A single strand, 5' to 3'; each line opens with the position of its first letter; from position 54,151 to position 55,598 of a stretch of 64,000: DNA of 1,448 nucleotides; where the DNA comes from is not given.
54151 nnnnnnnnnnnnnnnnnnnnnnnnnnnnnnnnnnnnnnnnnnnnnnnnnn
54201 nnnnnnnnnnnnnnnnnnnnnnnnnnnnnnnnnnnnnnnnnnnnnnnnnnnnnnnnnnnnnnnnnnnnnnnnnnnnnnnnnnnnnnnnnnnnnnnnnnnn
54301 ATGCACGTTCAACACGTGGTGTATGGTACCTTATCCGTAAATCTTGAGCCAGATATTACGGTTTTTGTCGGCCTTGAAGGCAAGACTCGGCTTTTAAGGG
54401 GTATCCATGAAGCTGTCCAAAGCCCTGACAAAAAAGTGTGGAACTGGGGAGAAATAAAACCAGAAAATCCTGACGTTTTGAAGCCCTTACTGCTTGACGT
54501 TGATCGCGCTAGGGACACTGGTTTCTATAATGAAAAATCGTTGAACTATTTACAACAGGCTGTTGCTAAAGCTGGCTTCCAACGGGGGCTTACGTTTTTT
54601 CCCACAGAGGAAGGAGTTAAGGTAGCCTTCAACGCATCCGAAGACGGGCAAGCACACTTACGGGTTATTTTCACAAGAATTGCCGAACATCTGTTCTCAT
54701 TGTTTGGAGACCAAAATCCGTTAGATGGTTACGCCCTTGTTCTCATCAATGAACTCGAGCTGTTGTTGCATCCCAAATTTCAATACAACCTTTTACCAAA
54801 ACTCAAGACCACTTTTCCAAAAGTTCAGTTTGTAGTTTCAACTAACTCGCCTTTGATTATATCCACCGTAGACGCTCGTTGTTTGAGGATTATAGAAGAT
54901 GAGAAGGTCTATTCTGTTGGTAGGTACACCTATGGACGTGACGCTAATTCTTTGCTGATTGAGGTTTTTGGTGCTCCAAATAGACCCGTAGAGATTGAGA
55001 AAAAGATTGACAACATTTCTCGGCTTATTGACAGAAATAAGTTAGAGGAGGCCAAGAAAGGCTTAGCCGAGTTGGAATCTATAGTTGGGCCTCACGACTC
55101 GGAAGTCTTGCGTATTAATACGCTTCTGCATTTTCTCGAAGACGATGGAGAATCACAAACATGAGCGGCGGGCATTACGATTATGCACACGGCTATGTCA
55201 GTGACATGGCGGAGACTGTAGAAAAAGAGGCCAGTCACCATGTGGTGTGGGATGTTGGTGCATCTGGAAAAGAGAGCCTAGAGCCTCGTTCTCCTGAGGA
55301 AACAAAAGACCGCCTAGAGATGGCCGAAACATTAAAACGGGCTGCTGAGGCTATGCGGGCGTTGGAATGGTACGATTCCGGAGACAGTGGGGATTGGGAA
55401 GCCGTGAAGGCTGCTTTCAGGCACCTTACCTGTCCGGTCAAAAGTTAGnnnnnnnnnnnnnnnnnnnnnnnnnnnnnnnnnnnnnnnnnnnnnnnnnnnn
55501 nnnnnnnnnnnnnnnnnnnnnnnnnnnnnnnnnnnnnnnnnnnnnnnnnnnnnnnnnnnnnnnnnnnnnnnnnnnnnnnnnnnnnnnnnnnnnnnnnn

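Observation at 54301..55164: ABC/AAA_21-like ATPase with non-canonical Walker A and B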

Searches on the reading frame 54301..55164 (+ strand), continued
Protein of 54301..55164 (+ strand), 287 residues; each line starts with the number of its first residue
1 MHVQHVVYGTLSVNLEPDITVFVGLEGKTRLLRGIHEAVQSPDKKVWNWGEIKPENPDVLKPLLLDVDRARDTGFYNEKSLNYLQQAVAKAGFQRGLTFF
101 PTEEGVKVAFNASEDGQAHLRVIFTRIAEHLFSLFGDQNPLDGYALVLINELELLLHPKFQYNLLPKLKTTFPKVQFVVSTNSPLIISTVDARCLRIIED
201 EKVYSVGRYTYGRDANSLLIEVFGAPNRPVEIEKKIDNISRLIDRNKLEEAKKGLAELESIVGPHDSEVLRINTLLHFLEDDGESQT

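Call 84: get_annotated_region(hit=H2, flank=3000)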
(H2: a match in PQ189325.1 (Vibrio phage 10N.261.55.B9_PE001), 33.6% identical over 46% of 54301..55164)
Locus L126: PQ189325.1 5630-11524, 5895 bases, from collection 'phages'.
description: Vibrio phage 10N.261.55.B9_PE001, complete genome.
organism: Vibrio phage 10N.261.55.B9_PE001 (NCBI taxid 3385305)
taxonomy: Viruses; Monodnaviria; Loebvirae; Hofneiviricota; Faserviricetes; Tubulavirales
host: Vibrio cyclitrophicus 10N.261.55.B9; source: seawater; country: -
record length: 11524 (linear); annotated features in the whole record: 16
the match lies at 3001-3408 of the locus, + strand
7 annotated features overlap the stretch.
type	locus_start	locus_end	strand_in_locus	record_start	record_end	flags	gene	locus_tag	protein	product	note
CDS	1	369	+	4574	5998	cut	-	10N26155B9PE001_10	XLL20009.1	hypothetical protein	G1P_BPPHL_Gene_1_protein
CDS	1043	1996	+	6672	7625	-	-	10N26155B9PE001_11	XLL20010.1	hypothetical protein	Retron__RT_Tot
CDS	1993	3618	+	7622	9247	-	-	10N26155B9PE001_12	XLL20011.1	hypothetical protein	Retron_I_A__ATPase_TypeIA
CDS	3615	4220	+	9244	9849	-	-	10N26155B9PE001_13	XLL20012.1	hypothetical protein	Septu__PtuB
CDS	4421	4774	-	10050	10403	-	-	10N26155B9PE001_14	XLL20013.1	hypothetical protein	putative_transcription_regulator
CDS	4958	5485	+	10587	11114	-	-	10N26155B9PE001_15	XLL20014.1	hypothetical protein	Homeodomain-like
CDS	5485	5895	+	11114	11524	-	-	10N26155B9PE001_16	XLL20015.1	hypothetical protein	T629_SHISO_Transposase_for_insertion_sequence_eleme nt_IS629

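Call 87: find_related_loci(query=window:54301-55164:+, collection=metagenome_contigs, flank=8000)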
Query window:54301-55164:+ (287 aa) in metagenome_contigs; peptide patterns used: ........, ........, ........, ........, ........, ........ (x = any residue, [..] = any of these).
599 stretches matched a pattern, but none encodes a relative of the query by tblastn (E <= 1e-3).

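Call 89: find_related_loci(query=A6, collection=metagenome_contigs, flank=8000)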
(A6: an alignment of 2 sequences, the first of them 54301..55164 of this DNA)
Query A6 (287 aa) in metagenome_contigs; peptide patterns used: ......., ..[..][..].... (x = any residue, [..] = any of these).
186 stretches matched a pattern, but none encodes a relative of the query by tblastn (E <= 1e-3).

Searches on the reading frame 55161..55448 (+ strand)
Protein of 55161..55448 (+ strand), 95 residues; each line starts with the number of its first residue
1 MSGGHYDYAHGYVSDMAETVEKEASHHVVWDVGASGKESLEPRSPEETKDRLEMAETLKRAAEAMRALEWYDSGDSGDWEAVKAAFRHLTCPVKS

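Call 3: search_protein_families(library=pfam, proteins=[window:55161-55448:+], max_evalue=1)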
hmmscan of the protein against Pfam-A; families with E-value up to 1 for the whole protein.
window:55161-55448:+ (95 aa): 3 families
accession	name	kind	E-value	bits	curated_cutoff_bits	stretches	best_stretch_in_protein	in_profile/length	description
PF13371.12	TPR_9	-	0.011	16.1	35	1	40-71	24-55/73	Tetratricopeptide repeat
PF11565.13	PorB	-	0.026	15.4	22.5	1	45-92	35-82/99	Alpha helical Porin B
PF25397.1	DUF7887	-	0.051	13.7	24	1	56-81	4-29/63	Domain of unknown function (DUF7887)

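Call 4: search_protein_families(library=phrogs, proteins=[window:55161-55448:+], max_evalue=0.1)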
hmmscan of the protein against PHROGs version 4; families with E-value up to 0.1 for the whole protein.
window:55161-55448:+ (95 aa): 1 family
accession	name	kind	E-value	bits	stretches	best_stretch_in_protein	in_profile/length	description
phrog_6724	-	unknown function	2e-05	26.3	1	1-84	1-89/100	-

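Call 5: search_protein_families(library=padloc, proteins=[window:55161-55448:+], max_evalue=1)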
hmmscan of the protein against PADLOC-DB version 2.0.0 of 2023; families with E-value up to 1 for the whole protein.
window:55161-55448:+ (95 aa): 0 families

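Call 6: search_protein_families(library=ncbifam, proteins=[window:55161-55448:+], max_evalue=1)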
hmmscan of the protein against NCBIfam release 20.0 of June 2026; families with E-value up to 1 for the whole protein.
window:55161-55448:+ (95 aa): 0 families

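Call 52: find_homologous_proteins(query=window:55161-55448:+, max_evalue=0.001)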
Query window:55161-55448:+ (95 aa): 3 proteins with E <= 0.001 among 6 candidates.
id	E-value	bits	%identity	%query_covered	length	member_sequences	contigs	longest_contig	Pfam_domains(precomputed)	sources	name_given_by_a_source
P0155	2.2e-57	209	100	100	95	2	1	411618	-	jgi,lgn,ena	-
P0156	4.8e-15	74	74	53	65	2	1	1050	-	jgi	jgi:hypothetical protein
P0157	5.5e-13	67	38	94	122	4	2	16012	-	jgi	jgi:DNA-directed RNA polymerase subunit RPC12/RpoP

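Call 53: find_encoding_contigs(protein=P0157, flank=8000, max_places=3)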
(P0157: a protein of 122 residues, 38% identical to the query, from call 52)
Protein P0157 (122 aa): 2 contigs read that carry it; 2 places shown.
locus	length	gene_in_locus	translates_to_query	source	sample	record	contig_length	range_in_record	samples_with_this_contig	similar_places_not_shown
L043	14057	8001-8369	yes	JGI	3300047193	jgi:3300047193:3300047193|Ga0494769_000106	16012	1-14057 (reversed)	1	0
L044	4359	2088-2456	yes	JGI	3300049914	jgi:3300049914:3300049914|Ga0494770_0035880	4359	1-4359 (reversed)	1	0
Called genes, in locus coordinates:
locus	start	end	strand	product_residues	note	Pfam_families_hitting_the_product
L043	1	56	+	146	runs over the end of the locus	-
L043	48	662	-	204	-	-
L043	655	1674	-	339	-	PF26125:AcrVA2-like (weak)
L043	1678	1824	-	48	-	-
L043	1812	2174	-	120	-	-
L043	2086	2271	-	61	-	-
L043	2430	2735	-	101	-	-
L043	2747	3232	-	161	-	-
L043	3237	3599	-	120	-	-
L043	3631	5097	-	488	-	-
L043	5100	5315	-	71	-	-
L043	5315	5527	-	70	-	-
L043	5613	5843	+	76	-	-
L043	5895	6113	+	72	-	-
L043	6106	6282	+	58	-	-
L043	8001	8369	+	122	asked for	-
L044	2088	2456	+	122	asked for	-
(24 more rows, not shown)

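Call 79: predict_structure(alignment_id=A5)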
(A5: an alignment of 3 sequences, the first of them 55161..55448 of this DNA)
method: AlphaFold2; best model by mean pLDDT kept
length: 95 residues; sequences in the alignment: 3
mean_pLDDT: 81.0   pTM: 0.70
mean pLDDT of the five models: 81.0, 80.5, 79.1, 77.0, 76.4
residues with pLDDT >= 90: 31; 70-90: 40; 50-70: 21; < 50: 3
segments of 3 or more residues with pLDDT < 50: none
pLDDT, mean of each block of 10 residues (from residue 1): 72 92 74 62 82 92 90 81 90 67
secondary structure, 60 per line:
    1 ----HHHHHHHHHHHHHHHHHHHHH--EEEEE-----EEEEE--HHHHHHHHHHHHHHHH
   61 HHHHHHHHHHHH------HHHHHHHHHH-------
elements in order: H5-25 E28-32 E38-42 H45-72 H79-88

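Call 82: fold_search(model_id=the predicted structure, library=pdb)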
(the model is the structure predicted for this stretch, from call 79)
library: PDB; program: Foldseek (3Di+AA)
matches with E <= 10: 128; with E <= 0.001: 0
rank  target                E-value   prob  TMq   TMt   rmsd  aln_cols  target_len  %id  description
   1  1f02_T                1.2e+00  0.23  0.28  0.36   7.4        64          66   17  CRYSTAL STRUCTURE OF C-TERMINAL 282-RESIDUE FRAGMENT OF INTIMIN IN COMPLEX WITH TRANSLOCATED INTIMIN RECEPTOR (TIR) IN (released 2000-07-12)
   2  6nbq_E                1.9e+00  0.16  0.35  0.34   6.1        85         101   10  T.elongatus NDH (data-set 1) (released 2019-02-27)
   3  8hhl_A                2.2e+00  0.33  0.52  0.10  10.4        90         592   14  Cryo-EM structure of the Cas12m2-crRNA-target DNA full R-loop complex (released 2023-04-12)
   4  8s7v_D                2.3e+00  0.33  0.31  0.08   7.1        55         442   20  Methyl-coenzyme M reductase activation complex binding to the A2 component (released 2025-02-26)
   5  5m73_G                2.4e+00  0.23  0.47  0.26  10.1        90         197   13  Structure of the human SRP S domain with SRP72 RNA-binding domain (released 2016-12-07)
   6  8a3k                  2.6e+00  0.12  0.33  0.27   7.1        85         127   14  X-ray crystal structure of a de novo designed single-chain antiparallel 4-helix coiled-coil bundle, sc-apCC-4 (released 2022-10-05)
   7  5x80_B                2.8e+00  0.11  0.28  0.21   9.2        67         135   19  CRYSTAL STRUCTURE OF MYCOBACTERIUM TUBERCULOSIS MARR FAMILY PROTEIN RV2887 COMPLEX WITH SALICYLIC ACID (released 2017-08-09)
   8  2w67_A                2.8e+00  0.10  0.31  0.08   6.7        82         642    7  BtGH84 in complex with FMA34 (released 2009-04-14)
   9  2chn_A                2.9e+00  0.08  0.30  0.08   6.7        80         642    8  Bacteroides thetaiotaomicron hexosaminidase with O-GlcNAcase activity- NAG-thiazoline complex (released 2006-05-08)
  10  5mec                  3.1e+00  0.12  0.24  0.19   5.4        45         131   16  Crystal structure of yeast Cdt1 middle domain (residues 294-433) (released 2017-05-17)
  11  4onr                  3.1e+00  0.09  0.32  0.23   9.5        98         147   18  Crystal structure of Borrelia burgdorferi decorin-binding protein DbpA (released 2014-07-09)
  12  6is6                  3.1e+00  0.07  0.29  0.14  18.0       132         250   11  Crystal structure of Thermoplasmatales archaeon heliorhodopsin (released 2019-09-25)
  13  8s7x_D                3.3e+00  0.25  0.31  0.08   7.1        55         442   20  Methyl-coenzyme M reductase activation complex without the A2 component (released 2025-02-26)
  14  8seq_A                3.8e+00  0.28  0.42  0.01   8.4        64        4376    5  Cryo-EM Structure of RyR1 + AMP (released 2023-05-24)
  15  8j5p_L                3.8e+00  0.25  0.52  0.19   7.8        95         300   10  Cryo-EM structure of native RC-LH complex from Roseiflexus castenholzii at 2,000lux (released 2023-09-20)
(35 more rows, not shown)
